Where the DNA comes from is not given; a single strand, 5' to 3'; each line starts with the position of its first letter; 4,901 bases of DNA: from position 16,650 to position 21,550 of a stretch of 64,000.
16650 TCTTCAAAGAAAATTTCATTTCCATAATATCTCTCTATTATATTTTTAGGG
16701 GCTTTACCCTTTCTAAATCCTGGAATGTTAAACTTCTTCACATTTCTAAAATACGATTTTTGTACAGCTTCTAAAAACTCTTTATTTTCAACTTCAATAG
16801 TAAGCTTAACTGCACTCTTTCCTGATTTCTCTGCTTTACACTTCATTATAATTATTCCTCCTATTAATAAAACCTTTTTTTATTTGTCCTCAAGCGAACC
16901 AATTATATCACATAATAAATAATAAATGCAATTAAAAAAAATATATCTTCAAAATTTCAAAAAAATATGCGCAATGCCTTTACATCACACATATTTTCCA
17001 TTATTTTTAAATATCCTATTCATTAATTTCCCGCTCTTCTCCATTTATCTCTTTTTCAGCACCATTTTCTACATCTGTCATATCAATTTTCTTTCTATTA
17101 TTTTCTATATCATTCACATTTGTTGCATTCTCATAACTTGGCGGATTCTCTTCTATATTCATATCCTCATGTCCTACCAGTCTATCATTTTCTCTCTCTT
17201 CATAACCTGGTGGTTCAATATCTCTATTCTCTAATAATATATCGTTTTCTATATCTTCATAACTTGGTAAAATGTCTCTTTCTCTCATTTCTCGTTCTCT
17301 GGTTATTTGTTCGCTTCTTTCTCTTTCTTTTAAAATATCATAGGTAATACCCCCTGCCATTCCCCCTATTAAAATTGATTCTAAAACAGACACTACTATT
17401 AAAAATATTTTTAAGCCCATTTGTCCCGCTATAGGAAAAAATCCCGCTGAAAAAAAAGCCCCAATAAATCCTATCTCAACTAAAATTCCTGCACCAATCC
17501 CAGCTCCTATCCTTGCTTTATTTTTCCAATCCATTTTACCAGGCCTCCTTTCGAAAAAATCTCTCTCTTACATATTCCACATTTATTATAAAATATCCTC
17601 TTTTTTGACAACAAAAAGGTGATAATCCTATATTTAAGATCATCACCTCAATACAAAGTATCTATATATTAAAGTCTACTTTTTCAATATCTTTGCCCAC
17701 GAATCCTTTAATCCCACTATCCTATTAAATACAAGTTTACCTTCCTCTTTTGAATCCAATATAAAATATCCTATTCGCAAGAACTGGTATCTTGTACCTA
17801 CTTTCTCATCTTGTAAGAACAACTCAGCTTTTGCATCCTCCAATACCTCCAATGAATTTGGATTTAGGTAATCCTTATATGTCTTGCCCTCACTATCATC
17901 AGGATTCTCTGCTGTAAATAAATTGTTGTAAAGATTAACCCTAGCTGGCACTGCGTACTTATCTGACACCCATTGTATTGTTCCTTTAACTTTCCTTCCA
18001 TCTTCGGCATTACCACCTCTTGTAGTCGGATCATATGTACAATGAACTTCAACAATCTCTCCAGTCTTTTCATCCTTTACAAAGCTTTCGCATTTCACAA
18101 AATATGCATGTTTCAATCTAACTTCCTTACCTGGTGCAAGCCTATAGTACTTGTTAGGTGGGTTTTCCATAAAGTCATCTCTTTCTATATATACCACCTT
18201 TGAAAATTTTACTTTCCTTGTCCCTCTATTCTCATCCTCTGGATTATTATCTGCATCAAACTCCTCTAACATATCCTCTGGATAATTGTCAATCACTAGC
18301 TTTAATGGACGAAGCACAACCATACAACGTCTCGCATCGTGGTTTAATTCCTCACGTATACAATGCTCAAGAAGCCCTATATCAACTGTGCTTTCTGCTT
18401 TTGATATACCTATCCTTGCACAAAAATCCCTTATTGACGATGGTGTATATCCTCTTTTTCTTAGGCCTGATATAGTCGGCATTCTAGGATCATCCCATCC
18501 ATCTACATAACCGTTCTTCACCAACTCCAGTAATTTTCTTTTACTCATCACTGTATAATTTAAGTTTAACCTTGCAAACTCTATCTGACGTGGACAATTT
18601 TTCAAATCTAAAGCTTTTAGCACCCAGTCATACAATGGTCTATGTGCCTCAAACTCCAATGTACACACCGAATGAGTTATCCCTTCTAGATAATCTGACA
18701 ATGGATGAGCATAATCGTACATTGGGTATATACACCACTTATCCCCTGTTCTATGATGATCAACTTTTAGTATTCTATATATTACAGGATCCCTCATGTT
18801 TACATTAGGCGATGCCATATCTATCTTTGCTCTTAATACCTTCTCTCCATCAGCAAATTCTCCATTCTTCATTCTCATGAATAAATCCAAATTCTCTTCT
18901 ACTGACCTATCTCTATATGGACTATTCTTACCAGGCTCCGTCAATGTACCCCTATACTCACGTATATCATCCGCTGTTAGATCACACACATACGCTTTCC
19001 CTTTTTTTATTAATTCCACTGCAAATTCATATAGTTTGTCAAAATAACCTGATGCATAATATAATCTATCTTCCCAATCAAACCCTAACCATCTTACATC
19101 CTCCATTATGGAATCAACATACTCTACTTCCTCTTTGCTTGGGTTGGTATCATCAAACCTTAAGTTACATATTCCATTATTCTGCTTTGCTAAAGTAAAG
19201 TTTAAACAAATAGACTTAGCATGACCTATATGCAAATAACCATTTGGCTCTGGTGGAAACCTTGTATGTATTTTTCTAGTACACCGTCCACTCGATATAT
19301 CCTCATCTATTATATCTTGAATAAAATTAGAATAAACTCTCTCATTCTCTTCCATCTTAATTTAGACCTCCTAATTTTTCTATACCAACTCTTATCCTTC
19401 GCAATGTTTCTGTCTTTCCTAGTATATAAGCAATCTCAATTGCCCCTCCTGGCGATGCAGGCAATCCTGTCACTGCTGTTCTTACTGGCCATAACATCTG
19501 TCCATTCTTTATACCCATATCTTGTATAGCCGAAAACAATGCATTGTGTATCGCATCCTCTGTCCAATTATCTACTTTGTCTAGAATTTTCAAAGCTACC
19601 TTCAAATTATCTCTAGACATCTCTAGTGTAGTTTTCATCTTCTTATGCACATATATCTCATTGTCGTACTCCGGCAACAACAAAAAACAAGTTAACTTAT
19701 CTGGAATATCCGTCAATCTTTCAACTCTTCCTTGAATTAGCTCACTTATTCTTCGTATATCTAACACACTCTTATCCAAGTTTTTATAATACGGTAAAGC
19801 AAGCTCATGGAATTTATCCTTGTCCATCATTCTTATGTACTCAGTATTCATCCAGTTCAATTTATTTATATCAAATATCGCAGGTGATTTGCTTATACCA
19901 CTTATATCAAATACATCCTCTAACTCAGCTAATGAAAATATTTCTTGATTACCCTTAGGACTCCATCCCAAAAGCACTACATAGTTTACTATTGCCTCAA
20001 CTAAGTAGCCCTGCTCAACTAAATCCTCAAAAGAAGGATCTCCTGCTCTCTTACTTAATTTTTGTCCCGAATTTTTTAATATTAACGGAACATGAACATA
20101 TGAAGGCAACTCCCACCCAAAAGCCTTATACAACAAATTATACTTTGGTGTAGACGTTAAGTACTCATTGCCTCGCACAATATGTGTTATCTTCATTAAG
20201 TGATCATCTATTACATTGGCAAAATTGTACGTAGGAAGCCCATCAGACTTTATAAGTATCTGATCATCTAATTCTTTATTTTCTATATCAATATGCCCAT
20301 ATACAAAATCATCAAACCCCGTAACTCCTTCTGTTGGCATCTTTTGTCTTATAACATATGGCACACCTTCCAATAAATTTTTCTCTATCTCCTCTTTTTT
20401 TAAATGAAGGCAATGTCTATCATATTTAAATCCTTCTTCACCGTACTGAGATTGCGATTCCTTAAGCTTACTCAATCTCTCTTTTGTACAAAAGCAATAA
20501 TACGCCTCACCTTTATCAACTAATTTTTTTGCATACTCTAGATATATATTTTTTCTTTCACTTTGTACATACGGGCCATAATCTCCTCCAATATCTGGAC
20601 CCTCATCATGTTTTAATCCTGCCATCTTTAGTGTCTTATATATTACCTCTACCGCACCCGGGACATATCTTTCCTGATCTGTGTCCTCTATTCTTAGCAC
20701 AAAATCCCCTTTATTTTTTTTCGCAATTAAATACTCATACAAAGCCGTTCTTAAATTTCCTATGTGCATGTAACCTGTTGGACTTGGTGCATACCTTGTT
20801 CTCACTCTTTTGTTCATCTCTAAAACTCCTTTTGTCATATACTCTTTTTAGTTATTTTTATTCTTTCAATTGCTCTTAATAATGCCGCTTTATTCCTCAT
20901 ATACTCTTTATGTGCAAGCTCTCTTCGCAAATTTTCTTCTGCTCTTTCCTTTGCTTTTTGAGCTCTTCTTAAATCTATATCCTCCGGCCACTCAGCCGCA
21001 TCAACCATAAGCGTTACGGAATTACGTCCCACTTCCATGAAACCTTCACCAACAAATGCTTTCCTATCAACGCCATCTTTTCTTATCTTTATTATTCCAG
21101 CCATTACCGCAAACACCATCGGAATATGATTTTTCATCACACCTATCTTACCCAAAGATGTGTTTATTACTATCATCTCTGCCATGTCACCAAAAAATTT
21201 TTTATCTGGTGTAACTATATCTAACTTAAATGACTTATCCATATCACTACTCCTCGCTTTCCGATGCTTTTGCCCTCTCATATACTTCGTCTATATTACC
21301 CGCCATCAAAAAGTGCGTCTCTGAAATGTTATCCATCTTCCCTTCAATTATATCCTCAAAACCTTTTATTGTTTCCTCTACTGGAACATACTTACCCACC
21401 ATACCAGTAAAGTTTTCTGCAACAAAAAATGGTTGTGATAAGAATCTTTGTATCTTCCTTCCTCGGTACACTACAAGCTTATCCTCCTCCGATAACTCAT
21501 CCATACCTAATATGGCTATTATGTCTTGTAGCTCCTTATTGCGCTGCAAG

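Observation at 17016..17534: Glycine-zipper membrane protein displaying three tandem PPxY/LPxY motifs (NEDD4-type WW-domain ligand look-alike)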

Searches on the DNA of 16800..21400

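Call 99: search_rna_families(source=window, start=16800, end=21400, threshold=evalue, max_evalue=1)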
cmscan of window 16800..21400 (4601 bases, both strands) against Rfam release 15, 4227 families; matches with E-value up to 1: 0.
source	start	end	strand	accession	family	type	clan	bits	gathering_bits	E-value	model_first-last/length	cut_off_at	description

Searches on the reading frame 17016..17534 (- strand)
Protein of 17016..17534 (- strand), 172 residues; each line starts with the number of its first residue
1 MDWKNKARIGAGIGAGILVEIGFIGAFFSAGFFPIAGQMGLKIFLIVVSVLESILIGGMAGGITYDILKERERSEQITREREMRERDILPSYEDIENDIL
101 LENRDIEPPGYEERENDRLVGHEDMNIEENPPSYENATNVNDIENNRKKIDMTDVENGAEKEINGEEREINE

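Call 3: search_protein_families(library=pfam, proteins=[window:17016-17534:-], max_evalue=10)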
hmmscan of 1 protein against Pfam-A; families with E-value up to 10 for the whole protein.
window:17016-17534:- (172 aa): 1 family
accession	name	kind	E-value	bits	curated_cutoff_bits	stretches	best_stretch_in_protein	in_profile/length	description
PF01290.25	Thymosin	-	0.057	13.6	24.8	1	80-96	18-34/39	Thymosin beta-4 family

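Call 4: search_protein_families(library=ncbifam, proteins=[window:17016-17534:-], max_evalue=10)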
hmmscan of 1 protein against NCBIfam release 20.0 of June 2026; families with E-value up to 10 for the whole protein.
window:17016-17534:- (172 aa): 0 families

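Call 5: find_homologous_proteins(query=window:17016-17534:-, max_evalue=0.01)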
Query window:17016-17534:- (172 aa): 2 proteins with E <= 0.01 among 124 candidates.
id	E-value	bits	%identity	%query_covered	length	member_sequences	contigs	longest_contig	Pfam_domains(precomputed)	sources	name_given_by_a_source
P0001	2.4e-105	368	100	100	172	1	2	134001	-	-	-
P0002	3.1e-13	68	40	67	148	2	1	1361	-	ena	-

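Call 9: find_encoding_contigs(protein=P0002, flank=5000)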
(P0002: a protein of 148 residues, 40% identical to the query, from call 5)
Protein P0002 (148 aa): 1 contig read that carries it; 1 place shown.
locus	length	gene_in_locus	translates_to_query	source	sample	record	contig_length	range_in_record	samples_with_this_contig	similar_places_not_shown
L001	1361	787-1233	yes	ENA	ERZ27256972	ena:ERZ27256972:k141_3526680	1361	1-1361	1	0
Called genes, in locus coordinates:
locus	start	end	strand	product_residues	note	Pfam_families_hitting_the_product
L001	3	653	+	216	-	?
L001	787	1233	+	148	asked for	-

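Call 10: find_encoding_contigs(protein=P0001, flank=3000)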
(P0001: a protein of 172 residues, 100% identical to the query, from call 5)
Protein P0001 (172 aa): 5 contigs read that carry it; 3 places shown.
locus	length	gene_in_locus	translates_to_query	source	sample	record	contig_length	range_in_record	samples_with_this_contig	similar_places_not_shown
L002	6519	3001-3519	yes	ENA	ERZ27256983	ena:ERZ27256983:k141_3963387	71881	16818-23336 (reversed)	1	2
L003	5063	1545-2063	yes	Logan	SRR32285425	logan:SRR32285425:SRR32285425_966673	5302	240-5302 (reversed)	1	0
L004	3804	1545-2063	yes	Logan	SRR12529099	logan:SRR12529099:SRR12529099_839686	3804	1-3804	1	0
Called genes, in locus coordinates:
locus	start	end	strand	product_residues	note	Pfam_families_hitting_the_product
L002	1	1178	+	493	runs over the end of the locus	PF00749:tRNA-synt_1c, PF19269:Anticodon_2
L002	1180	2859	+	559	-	PF00749:tRNA-synt_1c, PF03950:tRNA-synt_1c_C, PF20974:tRNA-synt_1c_C2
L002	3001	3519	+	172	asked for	-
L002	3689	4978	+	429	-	PF05697:Trigger_N, PF00254:FKBP_C, PF05698:Trigger_C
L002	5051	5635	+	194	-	PF00574:CLP_protease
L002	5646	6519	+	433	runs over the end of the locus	PF06689:zf-C4_ClpX, PF00493:MCM (weak), PF05496:RuvB_N (weak), PF01078:Mg_chelatase (faint), PF07724:AAA_2, PF00004:AAA, PF07728:AAA_5 (weak), PF10431:ClpB_D2-small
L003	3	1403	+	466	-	?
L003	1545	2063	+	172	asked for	-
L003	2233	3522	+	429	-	PF05697:Trigger_N, PF00254:FKBP_C, PF05698:Trigger_C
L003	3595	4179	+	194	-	PF00574:CLP_protease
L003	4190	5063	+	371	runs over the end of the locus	?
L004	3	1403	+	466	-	?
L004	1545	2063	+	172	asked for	-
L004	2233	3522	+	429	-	PF05697:Trigger_N, PF00254:FKBP_C, PF05698:Trigger_C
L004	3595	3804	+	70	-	?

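Call 15: search_protein_representatives(protein=window:17016-17534:-)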
Query: 172 residues. Proteins with E-value up to 0.001 (for the whole library): 1; up to 1e-10: 1; up to 1e-30: 1. The best 1 are listed.
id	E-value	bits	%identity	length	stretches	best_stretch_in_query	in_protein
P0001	7.7e-106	367.6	100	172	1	1-172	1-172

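Call 17: find_related_loci(query=A1, collection=genome_contigs, flank=6000)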
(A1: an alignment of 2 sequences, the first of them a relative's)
Query A1 (172 aa) in genome_contigs; peptide patterns used: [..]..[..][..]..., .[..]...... (x = any residue, [..] = any of these).
186 stretches matched a pattern, but none encodes a relative of the query by tblastn (E <= 1e-3).

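Call 18: find_related_loci(query=A1, collection=metagenome_contigs, flank=6000)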
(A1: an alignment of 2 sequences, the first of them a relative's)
Query A1 (172 aa) in metagenome_contigs; peptide patterns used: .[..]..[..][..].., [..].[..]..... (x = any residue, [..] = any of these).
228 stretches matched a pattern, but none encodes a relative of the query by tblastn (E <= 1e-3).

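Call 38: predict_structure(alignment_id=A1)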
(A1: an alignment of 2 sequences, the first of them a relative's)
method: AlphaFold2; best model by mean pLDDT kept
length: 172 residues; sequences in the alignment: 2
mean_pLDDT: 58.9   pTM: 0.21
mean pLDDT of the five models: 58.9, 58.2, 53.4, 51.9, 49.8
residues with pLDDT >= 90: 0; 70-90: 30; 50-70: 106; < 50: 36
segments of 3 or more residues with pLDDT < 50: 134-136, 149-172
pLDDT, mean of each block of 10 residues (from residue 1): 56 61 66 60 79 77 73 66 57 57 56 59 52 50 50 46 41 37
secondary structure, 60 per line:
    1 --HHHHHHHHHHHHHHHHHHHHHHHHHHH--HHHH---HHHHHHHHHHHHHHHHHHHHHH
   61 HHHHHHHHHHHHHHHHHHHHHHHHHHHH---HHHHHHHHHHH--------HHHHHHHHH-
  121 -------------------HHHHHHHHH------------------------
elements in order: H3-29 H32-35 H39-88 H92-102 H111-119 H140-148

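Call 43: search_solved_structures(query=window:17016-17534:-, max_evalue=10, show_alignments=3)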
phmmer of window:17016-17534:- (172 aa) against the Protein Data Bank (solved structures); distinct sequences matched with E-value up to 10: 5.
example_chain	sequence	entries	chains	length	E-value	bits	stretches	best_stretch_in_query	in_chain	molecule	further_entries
9tgm_8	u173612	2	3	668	0.25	14.5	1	69-148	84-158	DNA replication regulator SLD3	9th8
9rhi_Q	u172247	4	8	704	0.28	14.4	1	69-148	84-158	DNA replication regulator SLD3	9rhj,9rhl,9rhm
3uz0_A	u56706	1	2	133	0.43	13.7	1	96-170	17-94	Stage III sporulation protein AH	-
3tuf_A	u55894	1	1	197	1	12.5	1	93-170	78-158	Stage III sporulation protein AH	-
9cap_A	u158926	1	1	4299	1.2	12.2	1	78-109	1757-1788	Bridge-like lipid transfer protein family member 1 C-terminal domain-containing protein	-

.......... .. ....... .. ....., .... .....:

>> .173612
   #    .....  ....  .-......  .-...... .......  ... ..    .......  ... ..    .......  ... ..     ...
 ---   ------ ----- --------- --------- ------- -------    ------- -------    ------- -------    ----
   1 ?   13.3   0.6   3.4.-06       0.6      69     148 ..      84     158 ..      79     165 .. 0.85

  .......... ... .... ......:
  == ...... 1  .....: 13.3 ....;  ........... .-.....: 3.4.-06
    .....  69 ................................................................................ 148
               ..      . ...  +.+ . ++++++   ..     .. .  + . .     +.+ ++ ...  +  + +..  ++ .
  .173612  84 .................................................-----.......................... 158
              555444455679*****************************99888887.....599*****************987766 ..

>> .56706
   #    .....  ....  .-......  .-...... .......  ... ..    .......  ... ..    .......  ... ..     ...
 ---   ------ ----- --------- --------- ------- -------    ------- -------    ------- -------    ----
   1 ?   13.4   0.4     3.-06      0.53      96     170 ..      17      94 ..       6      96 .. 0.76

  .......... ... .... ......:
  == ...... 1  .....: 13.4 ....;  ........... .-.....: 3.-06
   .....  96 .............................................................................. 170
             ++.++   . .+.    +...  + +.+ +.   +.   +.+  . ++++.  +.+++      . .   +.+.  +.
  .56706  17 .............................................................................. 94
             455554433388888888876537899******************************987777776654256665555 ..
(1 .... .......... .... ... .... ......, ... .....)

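Call 44: find_related_loci(query=A1, collection=viral_contigs, flank=4000)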
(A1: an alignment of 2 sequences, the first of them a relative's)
Query A1 (172 aa) in viral_contigs; peptide patterns used: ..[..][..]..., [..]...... (x = any residue, [..] = any of these).
169 stretches matched a pattern, but none encodes a relative of the query by tblastn (E <= 1e-3).

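Call 62: search_protein_families(library=phrogs, proteins=[P0001, P0002], max_evalue=1)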
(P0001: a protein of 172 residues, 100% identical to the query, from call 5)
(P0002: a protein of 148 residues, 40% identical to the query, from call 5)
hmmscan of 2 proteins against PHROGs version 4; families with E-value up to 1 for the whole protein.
P0001 (172 aa): 0 families

P0002 (148 aa): 0 families

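Call 63: search_protein_families(library=padloc, proteins=[P0001, P0002], max_evalue=1)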
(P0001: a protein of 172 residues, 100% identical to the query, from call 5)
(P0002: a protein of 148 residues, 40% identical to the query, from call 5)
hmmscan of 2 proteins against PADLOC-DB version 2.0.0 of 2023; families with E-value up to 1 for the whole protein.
P0001 (172 aa): 0 families

P0002 (148 aa): 0 families

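Call 64: search_protein_families(library=pfam, proteins=[P0002], max_evalue=10)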
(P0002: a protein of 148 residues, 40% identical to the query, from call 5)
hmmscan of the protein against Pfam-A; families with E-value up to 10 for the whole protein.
P0002 (148 aa): 1 family
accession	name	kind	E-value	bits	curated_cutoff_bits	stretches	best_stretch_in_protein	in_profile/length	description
PF15664.10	TMEM252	-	0.58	10.3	27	1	52-121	61-126/139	Transmembrane protein 252 family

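Call 79: list_cluster_members(proteins=[P0002, P0001])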
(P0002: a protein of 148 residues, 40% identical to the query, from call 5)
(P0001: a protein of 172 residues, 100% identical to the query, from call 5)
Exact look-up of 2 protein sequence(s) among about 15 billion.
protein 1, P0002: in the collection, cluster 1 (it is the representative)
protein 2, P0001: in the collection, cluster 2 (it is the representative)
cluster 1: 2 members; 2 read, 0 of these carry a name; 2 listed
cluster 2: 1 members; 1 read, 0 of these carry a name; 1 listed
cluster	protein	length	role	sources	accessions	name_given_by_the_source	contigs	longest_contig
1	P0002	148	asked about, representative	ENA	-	-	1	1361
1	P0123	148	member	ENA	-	-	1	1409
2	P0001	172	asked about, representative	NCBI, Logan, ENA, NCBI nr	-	-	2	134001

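Call 81: find_encoding_contigs(protein=P0123, flank=5000)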
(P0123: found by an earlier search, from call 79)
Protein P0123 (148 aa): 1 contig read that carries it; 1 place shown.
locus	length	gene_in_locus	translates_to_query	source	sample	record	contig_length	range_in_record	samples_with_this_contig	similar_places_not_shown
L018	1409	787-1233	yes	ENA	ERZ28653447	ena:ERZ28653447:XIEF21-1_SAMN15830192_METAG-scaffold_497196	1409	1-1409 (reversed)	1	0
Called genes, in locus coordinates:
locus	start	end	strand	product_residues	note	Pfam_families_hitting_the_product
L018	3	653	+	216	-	?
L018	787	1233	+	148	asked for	-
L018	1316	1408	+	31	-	?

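Call 89: search_dna_similar(query=P0001, collection=phages, mode=protein, max_evalue=1, max_rows=8)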
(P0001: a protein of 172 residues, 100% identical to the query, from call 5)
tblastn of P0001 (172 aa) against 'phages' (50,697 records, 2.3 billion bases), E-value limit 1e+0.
No match.

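Call 90: search_dna_similar(query=P0001, collection=plasmids, mode=protein, max_evalue=1, max_rows=8)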
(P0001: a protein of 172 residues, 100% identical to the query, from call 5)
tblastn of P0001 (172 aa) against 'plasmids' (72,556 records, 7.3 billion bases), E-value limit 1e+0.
No match.

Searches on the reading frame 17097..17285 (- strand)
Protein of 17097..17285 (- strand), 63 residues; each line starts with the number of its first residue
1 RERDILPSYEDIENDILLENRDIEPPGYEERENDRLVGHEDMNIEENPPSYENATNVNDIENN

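Call 51: find_homologous_proteins(query=A2, max_evalue=10)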
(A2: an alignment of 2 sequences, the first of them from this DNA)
Query A2 (2 sequences): 2 candidates shared short words with the query, none scored E <= 10.
